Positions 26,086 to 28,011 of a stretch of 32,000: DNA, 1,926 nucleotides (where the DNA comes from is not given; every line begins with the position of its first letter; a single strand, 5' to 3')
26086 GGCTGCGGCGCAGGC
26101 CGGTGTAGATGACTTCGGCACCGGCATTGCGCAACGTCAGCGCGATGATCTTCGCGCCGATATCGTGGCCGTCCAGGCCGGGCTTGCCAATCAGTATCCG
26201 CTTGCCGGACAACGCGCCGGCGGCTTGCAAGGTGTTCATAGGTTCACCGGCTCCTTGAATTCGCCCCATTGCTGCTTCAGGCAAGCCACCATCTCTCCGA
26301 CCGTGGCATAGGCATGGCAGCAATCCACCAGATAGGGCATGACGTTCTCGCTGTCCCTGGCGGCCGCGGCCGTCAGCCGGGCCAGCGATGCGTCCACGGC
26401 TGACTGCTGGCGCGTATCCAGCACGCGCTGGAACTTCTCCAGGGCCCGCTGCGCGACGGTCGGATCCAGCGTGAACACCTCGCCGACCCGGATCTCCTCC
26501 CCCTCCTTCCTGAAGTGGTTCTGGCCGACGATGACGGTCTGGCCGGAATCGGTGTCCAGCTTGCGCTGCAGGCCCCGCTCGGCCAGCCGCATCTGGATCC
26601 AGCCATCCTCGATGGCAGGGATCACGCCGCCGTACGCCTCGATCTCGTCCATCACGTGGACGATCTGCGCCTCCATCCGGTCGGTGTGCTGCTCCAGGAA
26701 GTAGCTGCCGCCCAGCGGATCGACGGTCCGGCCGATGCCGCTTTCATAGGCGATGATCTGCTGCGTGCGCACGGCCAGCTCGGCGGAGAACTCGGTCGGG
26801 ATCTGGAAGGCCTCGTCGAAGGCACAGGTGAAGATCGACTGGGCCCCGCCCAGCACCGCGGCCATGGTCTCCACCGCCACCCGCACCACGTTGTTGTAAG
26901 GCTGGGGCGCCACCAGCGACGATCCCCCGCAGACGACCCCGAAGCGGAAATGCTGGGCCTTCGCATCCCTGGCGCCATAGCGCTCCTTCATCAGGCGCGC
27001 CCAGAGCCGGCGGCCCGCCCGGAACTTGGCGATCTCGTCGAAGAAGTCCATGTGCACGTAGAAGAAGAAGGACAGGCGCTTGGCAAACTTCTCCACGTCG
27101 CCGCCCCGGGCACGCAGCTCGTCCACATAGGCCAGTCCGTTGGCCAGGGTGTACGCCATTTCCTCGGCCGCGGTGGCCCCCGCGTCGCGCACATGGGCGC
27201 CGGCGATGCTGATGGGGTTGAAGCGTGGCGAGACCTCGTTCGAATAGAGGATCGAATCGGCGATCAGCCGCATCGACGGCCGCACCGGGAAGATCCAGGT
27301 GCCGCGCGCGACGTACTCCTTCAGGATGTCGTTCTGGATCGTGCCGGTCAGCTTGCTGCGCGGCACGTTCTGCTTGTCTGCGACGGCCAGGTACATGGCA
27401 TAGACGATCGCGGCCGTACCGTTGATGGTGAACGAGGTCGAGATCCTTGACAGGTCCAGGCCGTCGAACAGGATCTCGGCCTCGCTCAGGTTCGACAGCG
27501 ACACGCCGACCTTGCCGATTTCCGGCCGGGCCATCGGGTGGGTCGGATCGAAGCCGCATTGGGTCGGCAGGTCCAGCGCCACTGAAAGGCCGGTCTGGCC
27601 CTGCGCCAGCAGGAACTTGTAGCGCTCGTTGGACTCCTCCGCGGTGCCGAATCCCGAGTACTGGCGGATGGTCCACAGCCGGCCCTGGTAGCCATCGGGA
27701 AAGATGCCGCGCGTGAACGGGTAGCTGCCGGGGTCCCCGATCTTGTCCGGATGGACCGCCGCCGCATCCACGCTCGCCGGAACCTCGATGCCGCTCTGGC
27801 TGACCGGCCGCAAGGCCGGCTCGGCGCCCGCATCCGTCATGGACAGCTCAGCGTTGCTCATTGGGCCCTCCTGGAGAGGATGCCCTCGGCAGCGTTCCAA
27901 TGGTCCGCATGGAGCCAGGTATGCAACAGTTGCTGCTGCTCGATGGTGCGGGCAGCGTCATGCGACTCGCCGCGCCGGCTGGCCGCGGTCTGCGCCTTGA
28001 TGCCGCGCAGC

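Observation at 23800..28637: Five translationally coupled genes recreate the E. coli scpA-argK-scpB-scpC logic from different protein parts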

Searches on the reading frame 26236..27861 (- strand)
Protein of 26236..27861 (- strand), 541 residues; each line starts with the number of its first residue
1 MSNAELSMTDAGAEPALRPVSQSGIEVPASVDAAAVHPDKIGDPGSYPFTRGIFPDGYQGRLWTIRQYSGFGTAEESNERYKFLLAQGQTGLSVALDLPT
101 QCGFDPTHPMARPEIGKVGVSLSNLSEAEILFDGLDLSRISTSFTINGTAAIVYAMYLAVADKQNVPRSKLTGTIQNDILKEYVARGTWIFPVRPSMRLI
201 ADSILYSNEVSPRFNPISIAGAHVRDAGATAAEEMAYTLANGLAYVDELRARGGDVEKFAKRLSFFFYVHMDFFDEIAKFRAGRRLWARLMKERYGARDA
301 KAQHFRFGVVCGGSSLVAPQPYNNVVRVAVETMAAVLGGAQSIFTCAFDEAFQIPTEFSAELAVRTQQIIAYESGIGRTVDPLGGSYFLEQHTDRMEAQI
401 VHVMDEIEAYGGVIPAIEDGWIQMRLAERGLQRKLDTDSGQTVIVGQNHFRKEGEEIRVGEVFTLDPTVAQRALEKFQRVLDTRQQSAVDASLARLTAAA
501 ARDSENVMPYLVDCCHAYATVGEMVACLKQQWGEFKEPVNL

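Call 5: search_protein_families(library=pfam, proteins=[window:26236-27861:-])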
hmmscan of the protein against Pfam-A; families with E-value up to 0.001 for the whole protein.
window:26236-27861:- (541 aa): 1 family
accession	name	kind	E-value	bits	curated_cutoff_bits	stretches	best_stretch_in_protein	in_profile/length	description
PF01642.28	MM_CoA_mutase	-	3.6e-188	626.7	22.1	1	22-533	3-512/512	Methylmalonyl-CoA mutase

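Call 6: search_protein_families(library=ncbifam, proteins=[window:26236-27861:-])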
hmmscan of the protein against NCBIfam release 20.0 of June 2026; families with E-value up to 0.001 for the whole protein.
window:26236-27861:- (541 aa): 4 families
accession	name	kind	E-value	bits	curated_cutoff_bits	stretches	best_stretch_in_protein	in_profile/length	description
TIGR00641.1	acid_CoA_mut_N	subfamily_domain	4e-190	632.6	303.8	1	34-539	21-526/528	methylmalonyl-CoA mutase N-terminal domain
NF006944.0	PRK09426.1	equivalog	1.2e-162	542.5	876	1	42-539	60-555/721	methylmalonyl-CoA mutase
NF045497.1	IsobCoAmut_IcmF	equivalog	1.6e-78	264.6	1500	2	170-535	707-1072/1076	fused isobutyryl-CoA mutase/GTPase IcmF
TIGR00642.1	mmCoA_mut_beta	equivalog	2.9e-52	177.7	617.25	1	135-461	140-461/620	methylmalonyl-CoA mutase small subunit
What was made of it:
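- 26236..27861 (-): Acyl-CoA mutase large (substrate-binding) subunit, 541 aa, member of a distinct clade. PF01642 3.6e-188 and TIGR00641 632 bits (calls 5, 6).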

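Call 7: search_solved_structures(query=window:26236-27861:-, show_alignments=2)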
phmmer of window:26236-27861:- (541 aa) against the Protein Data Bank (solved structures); distinct sequences matched with E-value up to 0.001: 11.
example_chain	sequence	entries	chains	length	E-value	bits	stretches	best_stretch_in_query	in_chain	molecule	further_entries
4r3u_A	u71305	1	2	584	9.3e-149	499.7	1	31-537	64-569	2-hydroxyisobutyryl-CoA mutase large subunit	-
8gju_J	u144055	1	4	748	6e-131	440.9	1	44-536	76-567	Methylmalonyl-CoA mutase, mitochondrial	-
2xij_A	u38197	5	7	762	6.4e-131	440.9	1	44-536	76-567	METHYLMALONYL-COA MUTASE, MITOCHONDRIAL | Methylmalonyl-CoA mutase, mitochondrial precursor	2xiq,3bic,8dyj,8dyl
6oxc_A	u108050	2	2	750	6.2e-121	407.9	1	42-537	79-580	Methylmalonyl-CoA mutase large subunit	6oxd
1req_A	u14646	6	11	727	4.3e-111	375.4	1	45-536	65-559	METHYLMALONYL-COA MUTASE | PROTEIN (METHYLMALONYL-COA MUTASE)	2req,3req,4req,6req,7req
5req_A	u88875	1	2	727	1.6e-110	373.6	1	45-536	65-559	PROTEIN (METHYLMALONYL-COA MUTASE ALPHA-SUBUNIT)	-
1e1c_A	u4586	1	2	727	1.1e-109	370.9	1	45-536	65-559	METHYLMALONYL-COA MUTASE ALPHA CHAIN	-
8ssl_A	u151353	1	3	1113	1.5e-65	225.2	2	170-536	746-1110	Fused isobutyryl-CoA mutase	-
4xc6_A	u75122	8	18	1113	1.5e-65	225.2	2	170-536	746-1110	Isobutyryl-CoA mutase fused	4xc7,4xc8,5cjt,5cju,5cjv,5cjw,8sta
1e1c_B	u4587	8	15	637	3.4e-25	92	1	194-418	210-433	METHYLMALONYL-COA MUTASE BETA CHAIN | METHYLMALONYL-COA MUTASE | PROTEIN (METHYLMALONYL-COA MUTASE BETA-SUBUNIT)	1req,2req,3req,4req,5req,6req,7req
6oxc_B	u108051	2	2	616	1.3e-22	83.5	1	215-456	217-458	Methylmalonyl-CoA mutase small subunit mutA | Methylmalonyl-CoA mutase small subunit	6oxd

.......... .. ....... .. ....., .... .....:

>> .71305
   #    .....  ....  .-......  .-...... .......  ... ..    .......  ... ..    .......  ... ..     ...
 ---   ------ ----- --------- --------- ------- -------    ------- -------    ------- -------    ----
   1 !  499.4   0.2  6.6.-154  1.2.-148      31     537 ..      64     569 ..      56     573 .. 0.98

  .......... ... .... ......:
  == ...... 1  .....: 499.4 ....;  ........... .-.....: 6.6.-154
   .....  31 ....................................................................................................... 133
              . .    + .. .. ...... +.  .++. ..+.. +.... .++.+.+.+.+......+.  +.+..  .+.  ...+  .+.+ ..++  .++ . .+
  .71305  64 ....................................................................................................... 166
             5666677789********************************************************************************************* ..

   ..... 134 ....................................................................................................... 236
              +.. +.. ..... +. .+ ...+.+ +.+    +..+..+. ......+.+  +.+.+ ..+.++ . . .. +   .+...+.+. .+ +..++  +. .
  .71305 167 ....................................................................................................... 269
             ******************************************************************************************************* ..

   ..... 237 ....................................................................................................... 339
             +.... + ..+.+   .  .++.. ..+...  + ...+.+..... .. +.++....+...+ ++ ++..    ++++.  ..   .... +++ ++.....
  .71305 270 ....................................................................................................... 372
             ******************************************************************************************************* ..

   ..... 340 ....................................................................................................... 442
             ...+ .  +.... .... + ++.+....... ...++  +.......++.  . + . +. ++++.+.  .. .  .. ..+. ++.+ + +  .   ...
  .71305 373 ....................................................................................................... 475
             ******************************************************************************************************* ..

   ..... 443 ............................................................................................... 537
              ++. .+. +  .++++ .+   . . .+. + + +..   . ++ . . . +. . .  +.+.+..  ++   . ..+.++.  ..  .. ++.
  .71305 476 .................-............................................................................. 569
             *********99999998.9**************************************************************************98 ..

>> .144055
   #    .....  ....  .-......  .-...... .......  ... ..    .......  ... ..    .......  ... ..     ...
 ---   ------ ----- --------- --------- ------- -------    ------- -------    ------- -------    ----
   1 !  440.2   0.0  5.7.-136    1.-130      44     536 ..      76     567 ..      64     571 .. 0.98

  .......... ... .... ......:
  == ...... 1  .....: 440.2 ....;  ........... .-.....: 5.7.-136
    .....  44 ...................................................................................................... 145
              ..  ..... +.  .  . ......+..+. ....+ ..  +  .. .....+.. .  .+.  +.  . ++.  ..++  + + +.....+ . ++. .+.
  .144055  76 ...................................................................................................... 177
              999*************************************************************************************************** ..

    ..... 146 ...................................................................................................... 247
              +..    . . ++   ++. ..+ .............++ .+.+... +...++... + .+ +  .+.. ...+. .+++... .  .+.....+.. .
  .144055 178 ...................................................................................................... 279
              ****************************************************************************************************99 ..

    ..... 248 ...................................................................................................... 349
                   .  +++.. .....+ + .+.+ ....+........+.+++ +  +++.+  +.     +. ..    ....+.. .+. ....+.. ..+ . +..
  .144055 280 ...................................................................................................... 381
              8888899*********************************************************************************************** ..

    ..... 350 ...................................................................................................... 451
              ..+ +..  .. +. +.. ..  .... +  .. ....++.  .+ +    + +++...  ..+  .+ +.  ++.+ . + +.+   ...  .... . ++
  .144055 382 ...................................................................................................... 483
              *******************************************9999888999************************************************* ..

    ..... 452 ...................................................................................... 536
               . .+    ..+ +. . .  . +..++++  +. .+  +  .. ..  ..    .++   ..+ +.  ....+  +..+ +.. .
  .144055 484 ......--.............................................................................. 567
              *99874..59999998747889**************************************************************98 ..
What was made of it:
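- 26236..27861 (-): Best solved relative is the HCM large subunit 4r3u (call 7).
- Overall the large subunit is closest to HCM 4r3u (499 bits, against 441 for human MCM; call 7).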

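Call 12: find_encoding_contigs(protein=window:26236-27861:-, flank=10000, max_places=6)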
Protein window:26236-27861:- (541 aa): 24 contigs read that carry it; 4 places shown.
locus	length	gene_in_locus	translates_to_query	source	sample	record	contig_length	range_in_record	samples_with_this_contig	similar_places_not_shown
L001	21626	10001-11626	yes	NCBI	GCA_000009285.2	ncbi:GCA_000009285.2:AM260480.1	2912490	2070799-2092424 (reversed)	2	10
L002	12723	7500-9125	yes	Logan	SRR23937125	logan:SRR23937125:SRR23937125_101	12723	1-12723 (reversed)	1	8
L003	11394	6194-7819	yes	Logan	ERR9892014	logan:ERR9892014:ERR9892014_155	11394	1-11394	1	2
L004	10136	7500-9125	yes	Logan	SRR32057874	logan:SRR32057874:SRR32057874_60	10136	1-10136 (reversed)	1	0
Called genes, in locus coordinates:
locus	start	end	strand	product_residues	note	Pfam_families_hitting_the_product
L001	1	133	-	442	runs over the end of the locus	PF00083:Sugar_tr, PF07690:MFS_1, PF13347:MFS_2 (weak), PF07690:MFS_1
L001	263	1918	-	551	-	PF00732:GMC_oxred_N, PF01266:DAO (faint), PF05199:GMC_oxred_C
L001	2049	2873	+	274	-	PF12802:MarR_2 (weak), PF09339:HTH_IclR, PF01614:IclR_C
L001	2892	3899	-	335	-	PF00126:HTH_1, PF03466:LysR_substrate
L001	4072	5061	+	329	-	PF03401:TctC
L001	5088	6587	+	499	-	PF07364:DUF1485, PF07171:MlrC_C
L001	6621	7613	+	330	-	PF03401:TctC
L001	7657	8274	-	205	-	PF03167:UDG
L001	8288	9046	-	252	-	PF09339:HTH_IclR, PF12802:MarR_2 (weak), PF13412:HTH_24, PF01614:IclR_C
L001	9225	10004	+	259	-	PF00378:ECH_1, PF16113:ECH_2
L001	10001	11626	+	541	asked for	PF01642:MM_CoA_mutase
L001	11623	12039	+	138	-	PF02310:B12-binding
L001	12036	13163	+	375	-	PF02515:CoA_transf_3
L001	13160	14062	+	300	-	PF03308:MeaB, PF02492:cobW (weak)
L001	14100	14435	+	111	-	-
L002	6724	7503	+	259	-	PF00378:ECH_1, PF16113:ECH_2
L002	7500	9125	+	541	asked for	PF01642:MM_CoA_mutase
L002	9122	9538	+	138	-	PF02310:B12-binding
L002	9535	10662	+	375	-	PF02515:CoA_transf_3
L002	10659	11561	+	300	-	PF03308:MeaB, PF02492:cobW (weak)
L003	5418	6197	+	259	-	PF00378:ECH_1, PF16113:ECH_2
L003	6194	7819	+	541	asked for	PF01642:MM_CoA_mutase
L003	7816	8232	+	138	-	PF02310:B12-binding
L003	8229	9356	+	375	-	PF02515:CoA_transf_3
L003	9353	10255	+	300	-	PF03308:MeaB, PF02492:cobW (weak)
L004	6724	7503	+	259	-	PF00378:ECH_1, PF16113:ECH_2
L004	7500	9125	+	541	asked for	PF01642:MM_CoA_mutase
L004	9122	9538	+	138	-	PF02310:B12-binding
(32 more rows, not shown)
